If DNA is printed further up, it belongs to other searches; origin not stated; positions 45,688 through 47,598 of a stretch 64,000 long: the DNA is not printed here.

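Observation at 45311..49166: Second NarI-like/HdrD-like (DsrMK/HmeCD-type) module bracketed by two stand-alone receiver proteins and headed by a small Cys protein, all under a near-consensus sigma-54 promoter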

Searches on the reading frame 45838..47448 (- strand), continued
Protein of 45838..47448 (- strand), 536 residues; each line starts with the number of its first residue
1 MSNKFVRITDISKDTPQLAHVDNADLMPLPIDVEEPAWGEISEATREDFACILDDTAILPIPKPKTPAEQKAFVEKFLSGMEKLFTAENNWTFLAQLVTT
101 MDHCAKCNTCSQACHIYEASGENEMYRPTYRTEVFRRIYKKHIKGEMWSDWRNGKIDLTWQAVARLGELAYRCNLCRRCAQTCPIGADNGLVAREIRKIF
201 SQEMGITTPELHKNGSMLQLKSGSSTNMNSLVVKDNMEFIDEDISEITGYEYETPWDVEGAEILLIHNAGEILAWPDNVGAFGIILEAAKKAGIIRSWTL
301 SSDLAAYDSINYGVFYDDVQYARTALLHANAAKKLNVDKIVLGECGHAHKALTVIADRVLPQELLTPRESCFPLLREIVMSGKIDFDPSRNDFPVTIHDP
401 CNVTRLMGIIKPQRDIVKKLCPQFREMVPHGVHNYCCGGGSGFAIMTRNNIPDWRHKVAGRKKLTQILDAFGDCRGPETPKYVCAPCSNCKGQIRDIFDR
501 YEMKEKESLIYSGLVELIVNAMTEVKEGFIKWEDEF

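Call 57: search_protein_families(library=ncbifam, proteins=[L009:2429-3079:+, L009:3073-4365:+, L009:4352-4744:+, L009:9206-10255:+, L015:222-2030:+, L015:3860-4807:+, L015:11188-12564:+], max_evalue=0.000001)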
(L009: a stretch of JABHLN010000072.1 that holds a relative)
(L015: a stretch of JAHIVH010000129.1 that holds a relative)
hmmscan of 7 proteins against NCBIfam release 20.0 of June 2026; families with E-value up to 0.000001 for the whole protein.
L009:2429-3079:+ (216 aa): 2 families
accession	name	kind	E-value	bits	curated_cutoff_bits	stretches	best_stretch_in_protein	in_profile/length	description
NF045723.1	memb_anch_TmcC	equivalog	5.5e-76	254.9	240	1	1-216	3-218/218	TmcC family electron transfer complex membrane anchor subunit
NF045716.1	sulf_resp_HmcE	equivalog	6.5e-68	228.7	275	1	1-214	1-218/226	sulfate respiration complex protein HmcE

L009:3073-4365:+ (430 aa): 8 families
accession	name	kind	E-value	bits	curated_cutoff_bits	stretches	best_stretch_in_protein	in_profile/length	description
NF045711.1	sulf_resp_HmcF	equivalog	2.6e-157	524.3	750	1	2-422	38-457/457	sulfate respiration complex iron-sulfur protein HmcF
NF045724.1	ferredox_TmcB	equivalog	1.1e-118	396.6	735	1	7-414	24-428/430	electron transfer complex ferredoxin TmcB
NF045796.1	DsrK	equivalog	9.2e-62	209.1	400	1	8-416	36-437/453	sulfate reduction electron transfer complex DsrMKJOP subunit DsrK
NF004898.0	PRK06259.1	equivalog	2.3e-20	72.7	385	1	277-412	357-486/488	fumarate reductase (CoM/CoB) subunit TfrB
NF045670.1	quin_L_LdhH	equivalog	4.1e-17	61.7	800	1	183-410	481-705/706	L-lactate dehydrogenase (quinone) large subunit LdhH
NF008369.0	PRK11168.1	equivalog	4.3e-12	45.6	278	0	209-392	205-382/401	anaerobic glycerol-3-phosphate dehydrogenase subunit C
NF045663.1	diclust_near_Sec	equivalog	1.8e-11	42.9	530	0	215-395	465-623/759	pyridine nucleotide-disulfide oxidoreductase/dicluster-binding protein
TIGR03379.1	glycerol3P_GlpC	equivalog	2.2e-07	30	279.9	0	24-112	5-82/397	anaerobic glycerol-3-phosphate dehydrogenase subunit GlpC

L009:4352-4744:+ (130 aa): 2 families
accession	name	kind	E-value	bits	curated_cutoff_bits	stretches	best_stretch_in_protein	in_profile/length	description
NF045722.1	c3_cytochr_TmcA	equivalog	2.4e-27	95.3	114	1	13-128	9-124/125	acidic tetraheme cytochrome c3 TmcA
NF045713.1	CxxCH_16_HmcA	equivalog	7.9e-13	47.8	400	1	55-128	171-252/541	sulfate respiration complex hexadecaheme cytochrome HmcA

L009:9206-10255:+ (349 aa): 71 families (the best 25 are shown)
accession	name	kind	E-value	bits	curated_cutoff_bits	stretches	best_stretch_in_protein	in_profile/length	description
NF008468.0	PRK11360.1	equivalog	3e-40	138.2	646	1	63-349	324-608/616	two-component system sensor histidine kinase AtoS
NF046044.1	PnpS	equivalog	7.4e-32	110.8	400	1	8-347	54-389/390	two-component system histidine kinase PnpS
NF007688.0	PRK10364.1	equivalog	9.1e-29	100.5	479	1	125-347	236-449/460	two-component system sensor histidine kinase ZraS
NF008302.0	PRK11091.1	equivalog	1.8e-27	95.9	838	1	22-348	168-504/779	aerobic respiration two-component sensor histidine kinase ArcB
NF052574.1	HisKinEspCMyxo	equivalog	1.8e-24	86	1200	1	246-347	534-635/785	serine histidine kinase EspC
TIGR02956.1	TMAO_torS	equivalog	4e-22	78.2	676.5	1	133-347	468-680/967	TMAO reductase system sensor histidine kinase/response regulator TorS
NF047496.1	HK_LIC11548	equivalog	2e-21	76.4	750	1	206-347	441-587/589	LIC_11548 family sensor histidine kinase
NF047497.1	HK_LIC_12097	equivalog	2.5e-21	75.8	500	1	39-345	46-362/367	LIC_12097 family sensor histidine kinase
TIGR02966.1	phoR_proteo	equivalog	3.1e-21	75.8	334.2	1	15-347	12-333/333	phosphate regulon sensor histidine kinase PhoR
NF047466.1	hybrid_RR_LvrB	exception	1.7e-20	73.5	500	1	127-343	150-370/377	hybrid histidine kinase/response regulator LvrB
NF046020.1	HisKinCckABruc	equivalog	3.4e-20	71.5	1000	1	180-347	529-705/868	cell cycle histidine kinase CckA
NF006800.0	PRK09303.1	equivalog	5e-20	71.8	342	1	121-345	143-373/383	histidine kinase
TIGR02916.1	PEP_his_kin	equivalog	1.1e-19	70.5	300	1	228-347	566-678/679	XrtA/PEP-CTERM system histidine kinase PrsK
NF041735.1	hist_kin_RppB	equivalog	1.6e-19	70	400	1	197-347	287-437/438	two-component system sensor histidine kinase RppB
NF010411.0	PRK13837.1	equivalog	3.5e-19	68.3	647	1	183-347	502-673/828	two-component system VirA-like sensor kinase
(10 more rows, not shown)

L015:222-2030:+ (602 aa): 66 families (the best 25 are shown)
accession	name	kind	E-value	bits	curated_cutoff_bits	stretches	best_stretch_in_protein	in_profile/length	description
NF008468.0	PRK11360.1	equivalog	1.8e-63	214.9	646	1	241-593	261-610/616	two-component system sensor histidine kinase AtoS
NF046044.1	PnpS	equivalog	4.6e-40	137.8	400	1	242-590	49-390/390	two-component system histidine kinase PnpS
NF047497.1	HK_LIC_12097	equivalog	1.7e-38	132.3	500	1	322-590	100-365/367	LIC_12097 family sensor histidine kinase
NF046020.1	HisKinCckABruc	equivalog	1.4e-33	115.8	1000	1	261-593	359-709/868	cell cycle histidine kinase CckA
NF007688.0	PRK10364.1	equivalog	7.3e-32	110.7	479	1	354-592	222-452/460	two-component system sensor histidine kinase ZraS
NF047874.1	MASE3_PAS_HK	subfamily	1.2e-29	103.6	560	1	233-595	250-629/655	MASE3 domain-containing sensor histidine kinase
NF046026.1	HisKinCckACaul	equivalog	3.3e-29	101.5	1000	1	348-592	278-533/678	cell cycle histidine kinase CckA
NF041777.1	sens_FixL_Rhizob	equivalog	4.4e-29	101.5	850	1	355-591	245-481/485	sensor protein FixL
NF052574.1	HisKinEspCMyxo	equivalog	3.6e-28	98.2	1200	1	351-592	396-638/785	serine histidine kinase EspC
NF010411.0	PRK13837.1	equivalog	6.1e-28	97.3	647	1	354-593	432-677/828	two-component system VirA-like sensor kinase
TIGR02916.1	PEP_his_kin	equivalog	8.1e-28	97.4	300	1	359-590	462-679/679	XrtA/PEP-CTERM system histidine kinase PrsK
NF053867.1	SprKinKinDBac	equivalog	1.4e-26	93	775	1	356-591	270-497/500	sporulation kinase KinD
NF052573.1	HisKinEspAMyxo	equivalog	1.9e-26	92.3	1400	1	221-589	231-609/755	serine histidine kinase EspA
TIGR02938.1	nifL_nitrog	equivalog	3.8e-25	88.4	242.45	1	444-587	346-490/494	nitrogen fixation negative regulator NifL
NF033092.0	HK_WalK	equivalog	7.2e-25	87.6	725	1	251-590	261-593/594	cell wall metabolism sensor histidine kinase WalK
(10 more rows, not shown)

L015:3860-4807:+ (315 aa): 0 families

L015:11188-12564:+ (458 aa): 8 families
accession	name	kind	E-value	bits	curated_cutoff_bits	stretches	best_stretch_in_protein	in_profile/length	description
TIGR01945.1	rnfC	subfamily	1.3e-150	501.8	245.95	1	13-451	3-434/435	RnfABCDGE type electron transport complex subunit C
NF003454.1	PRK05035.1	equivalog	1.5e-126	423.1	345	1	14-455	6-442/556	electron transport complex subunit RsxC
NF041837.1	rnfC_Methano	equivalog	9.8e-63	212.5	650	2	246-451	225-429/438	Rnf electron transport complex subunit RnfC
TIGR04481.1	PR_assoc_PrdC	equivalog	2.9e-54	184.5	490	1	43-386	3-321/425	proline reductase-associated electron transfer protein PrdC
NF003761.0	PRK05352.1-4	equivalog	2.6e-16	59.4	450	2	53-351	44-311/449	Na(+)-translocating NADH-quinone reductase subunit A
TIGR01959.1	nuoF_fam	equivalog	4e-14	51.8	558.65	1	133-228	30-127/410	NADH-quinone oxidoreductase subunit NuoF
NF010120.0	PRK13596.1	equivalog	2.2e-09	36.4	389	1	138-221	40-126/433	NADH-quinone oxidoreductase subunit NuoF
NF008436.0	PRK11278.1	equivalog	8.7e-08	31.5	749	0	135-215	45-128/448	NADH-quinone oxidoreductase subunit NuoF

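Call 77: search_protein_families(library=pfam, proteins=[L034:5615-6025:+, L015:3860-4807:+], max_evalue=1)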
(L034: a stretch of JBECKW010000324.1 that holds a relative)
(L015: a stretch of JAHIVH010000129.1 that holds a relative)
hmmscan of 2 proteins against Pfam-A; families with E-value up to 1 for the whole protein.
L034:5615-6025:+ (136 aa): 1 family
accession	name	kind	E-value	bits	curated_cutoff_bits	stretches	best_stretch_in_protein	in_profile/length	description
PF02082.26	Rrf2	-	4.2e-36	124.4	30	1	4-132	2-131/132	Iron-dependent Transcriptional regulator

L015:3860-4807:+ (315 aa): 1 family
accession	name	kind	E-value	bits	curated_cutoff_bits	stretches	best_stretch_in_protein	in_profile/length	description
PF00850.24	Hist_deacetyl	-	1.1e-55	189.6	27.9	1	24-297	1-286/298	Histone deacetylase domain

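Call 90: predict_structure(alignment_id=A5)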
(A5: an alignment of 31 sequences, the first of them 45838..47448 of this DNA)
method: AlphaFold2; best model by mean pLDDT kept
length: 536 residues; sequences in the alignment: 31
mean_pLDDT: 82.4   pTM: 0.83
mean pLDDT of the five models: 82.4, 80.8, 79.9, 78.3, 71.8
residues with pLDDT >= 90: 206; 70-90: 231; 50-70: 73; < 50: 26
segments of 3 or more residues with pLDDT < 50: 210-221, 313-316, 438-442
pLDDT, mean of each block of 10 residues (from residue 1): 72 91 89 86 87 87 93 97 89 84 78 84 90 94 92 91 94 76 79 87 73 39 60 86 93 94 84 79 96 96 69 51 80 93 62 71 85 94 97 87 64 92 88 60 57 81 89 94 77 77 91 91 90 63
secondary structure, 60 per line:
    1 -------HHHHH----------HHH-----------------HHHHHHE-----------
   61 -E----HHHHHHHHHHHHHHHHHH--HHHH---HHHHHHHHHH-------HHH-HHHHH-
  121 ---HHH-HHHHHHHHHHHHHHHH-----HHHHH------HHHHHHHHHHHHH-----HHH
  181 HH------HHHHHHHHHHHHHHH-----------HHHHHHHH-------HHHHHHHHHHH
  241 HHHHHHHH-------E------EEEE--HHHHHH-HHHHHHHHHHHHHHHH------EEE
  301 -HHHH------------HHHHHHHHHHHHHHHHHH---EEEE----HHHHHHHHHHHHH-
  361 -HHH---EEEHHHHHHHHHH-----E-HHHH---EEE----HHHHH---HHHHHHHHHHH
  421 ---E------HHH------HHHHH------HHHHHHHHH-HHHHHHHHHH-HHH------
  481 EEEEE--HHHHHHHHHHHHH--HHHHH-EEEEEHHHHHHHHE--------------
elements in order: H8-12 H43-48 H67-84 H87-90 H94-103 H115-119 H128-143 H149-153 H160-172 H178-182 H189-203 H215-222 H230-248 E263-266 H269-274 H276-291 E298-300 H302-305 H318-335 E339-342 H347-359 E368-370 H371-380 H388-391 E395-397 H402-406 H410-420 H440-444 H451-459 H461-470 E481-485 H488-500 H503-507 E509-513 H514-521

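Call 92: fold_search(model_id=the predicted structure, library=pdb)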
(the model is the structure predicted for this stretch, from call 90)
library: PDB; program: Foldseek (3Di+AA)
matches with E <= 10: 522; with E <= 0.001: 2
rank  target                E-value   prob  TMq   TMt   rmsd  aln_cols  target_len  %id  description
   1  9ojn                  9.4e-11  1.00  0.55  0.41   5.0       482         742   15  Structure of Mycobacterium smegmatis EtfD (released 2025-05-21)
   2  9a6l_A                1.7e-04  1.00  0.32  0.62   5.6       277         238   13  Integrative model of LUTA-LUTB by crosslinking MS and deep learning (released 2024-09-18)
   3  3uhf_B                7.3e-03  0.98  0.22  0.36   8.9       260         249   12  Crystal Structure of Glutamate Racemase from Campylobacter jejuni subsp. jejuni (released 2012-05-30)
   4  3uhf_A                3.7e-02  0.92  0.22  0.36   8.8       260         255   11  Crystal Structure of Glutamate Racemase from Campylobacter jejuni subsp. jejuni (released 2012-05-30)
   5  8eb3_A                4.1e-02  0.89  0.22  0.35   9.0       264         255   11  Crystal structure of glutamate racemase from Helicobacter pylori in complex with a fragment (released 2023-09-13)
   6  3uho_A                5.0e-02  0.89  0.22  0.36   8.9       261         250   10  Crystal Structure of Glutamate Racemase from Campylobacter jejuni subsp. jejuni (released 2012-05-30)
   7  3out_B                5.2e-02  0.41  0.16  0.28  16.4       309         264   12  Crystal structure of glutamate racemase from Francisella tularensis subsp. tularensis SCHU S4 in complex with D-glutam (released 2010-09-29)
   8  2ohg                  6.3e-02  0.80  0.20  0.33  10.0       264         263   12  Structural Basis for Glutamte Racemase Inhibition (released 2007-09-25)
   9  1e1c_A                6.3e-02  0.15  0.12  0.09  23.6       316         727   14  METHYLMALONYL-COA MUTASE H244A Mutant (released 2000-05-07)
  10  8udi_A                6.7e-02  0.89  0.22  0.37   9.1       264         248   12  Crystal structure of Helicobacter pylori glutamate racemase bound to D-glutamate and a crystallographic artifact (released 2024-10-09)
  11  5xnk                  6.7e-02  0.75  0.19  0.37  10.4       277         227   13  Crystal structure of Microcystis aeruginosa PCC 7806 aspartate racemase in complex with DL-methyl-aspartate (released 2018-05-30)
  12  8fm1_K                6.7e-02  0.30  0.14  0.19  17.8       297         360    9  Structure of CBASS Cap5 from Pseudomonas syringae in the absence of a ligand (apo form dimer) (released 2024-02-07)
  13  1tjy                  7.3e-02  0.57  0.13  0.20  12.9       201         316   13  Crystal Structure of Salmonella typhimurium AI-2 receptor LsrB in complex with R-THMF (released 2004-09-28)
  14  3out_A                7.7e-02  0.82  0.22  0.36   8.7       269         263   11  Crystal structure of glutamate racemase from Francisella tularensis subsp. tularensis SCHU S4 in complex with D-glutam (released 2010-09-29)
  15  3uhp_A                8.5e-02  0.77  0.21  0.35   9.2       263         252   11  Crystal Structure of Glutamate Racemase from Campylobacter jejuni subsp. jejuni (released 2012-05-30)
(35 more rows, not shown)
